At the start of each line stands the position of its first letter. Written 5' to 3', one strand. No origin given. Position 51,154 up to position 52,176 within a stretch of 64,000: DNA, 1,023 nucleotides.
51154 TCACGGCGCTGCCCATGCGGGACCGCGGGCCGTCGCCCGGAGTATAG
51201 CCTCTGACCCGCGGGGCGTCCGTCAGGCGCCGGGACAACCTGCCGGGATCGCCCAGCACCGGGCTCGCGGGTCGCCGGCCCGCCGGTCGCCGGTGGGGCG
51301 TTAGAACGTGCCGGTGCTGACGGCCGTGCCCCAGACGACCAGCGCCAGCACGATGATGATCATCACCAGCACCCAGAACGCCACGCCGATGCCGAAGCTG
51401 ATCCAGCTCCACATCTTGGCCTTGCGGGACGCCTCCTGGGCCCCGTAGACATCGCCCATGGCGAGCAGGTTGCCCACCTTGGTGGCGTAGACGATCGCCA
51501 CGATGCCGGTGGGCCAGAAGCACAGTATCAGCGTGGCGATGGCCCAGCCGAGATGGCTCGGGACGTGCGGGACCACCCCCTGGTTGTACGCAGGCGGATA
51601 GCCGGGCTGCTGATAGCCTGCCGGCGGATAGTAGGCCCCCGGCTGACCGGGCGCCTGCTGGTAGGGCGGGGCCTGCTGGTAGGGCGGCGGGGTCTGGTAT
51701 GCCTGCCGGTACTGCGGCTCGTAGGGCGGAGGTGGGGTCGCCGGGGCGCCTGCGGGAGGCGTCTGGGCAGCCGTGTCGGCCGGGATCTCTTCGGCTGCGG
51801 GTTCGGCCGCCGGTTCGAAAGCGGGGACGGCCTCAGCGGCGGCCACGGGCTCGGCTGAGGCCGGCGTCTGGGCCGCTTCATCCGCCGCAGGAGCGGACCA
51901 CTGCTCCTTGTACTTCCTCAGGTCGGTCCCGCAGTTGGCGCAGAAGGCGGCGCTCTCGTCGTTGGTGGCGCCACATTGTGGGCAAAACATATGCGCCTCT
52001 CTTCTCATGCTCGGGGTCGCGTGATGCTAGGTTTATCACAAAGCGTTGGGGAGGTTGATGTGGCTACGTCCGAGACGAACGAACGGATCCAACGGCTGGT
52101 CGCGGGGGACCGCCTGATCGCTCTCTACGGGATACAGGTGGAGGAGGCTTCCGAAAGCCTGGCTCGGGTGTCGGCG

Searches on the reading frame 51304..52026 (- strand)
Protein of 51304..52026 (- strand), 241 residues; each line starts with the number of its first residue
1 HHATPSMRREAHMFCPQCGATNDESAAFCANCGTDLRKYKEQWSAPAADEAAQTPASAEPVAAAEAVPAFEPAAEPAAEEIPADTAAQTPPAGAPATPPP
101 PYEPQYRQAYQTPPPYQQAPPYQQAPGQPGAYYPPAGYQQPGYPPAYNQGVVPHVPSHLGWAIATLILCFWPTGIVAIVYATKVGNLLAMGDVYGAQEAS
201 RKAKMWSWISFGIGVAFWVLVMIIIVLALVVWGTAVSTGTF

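Call 29: search_protein_families(library=pfam, proteins=[window:51304-52026:-], max_evalue=0.0001)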
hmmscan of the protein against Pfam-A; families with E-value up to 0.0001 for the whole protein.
window:51304-52026:- (241 aa): 5 families
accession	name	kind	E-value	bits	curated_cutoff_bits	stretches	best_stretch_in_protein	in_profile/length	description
PF04505.17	CD225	-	1.1e-24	86.7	27.1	1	156-221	3-68/68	Interferon-induced transmembrane protein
PF13240.11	Zn_Ribbon_1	-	2.5e-08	33.9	25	1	14-36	1-23/23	zinc-ribbon domain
PF24463.1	DUF7577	-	7.1e-07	29.2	28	1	14-37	4-27/27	Domain of unknown function (DUF7577)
PF13248.11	Zn_ribbon_3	-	1.1e-06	28.4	27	1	15-36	5-26/26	zinc-ribbon domain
PF12773.13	DZR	-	9.3e-06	26.2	27.3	1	15-37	1-23/45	Double zinc ribbon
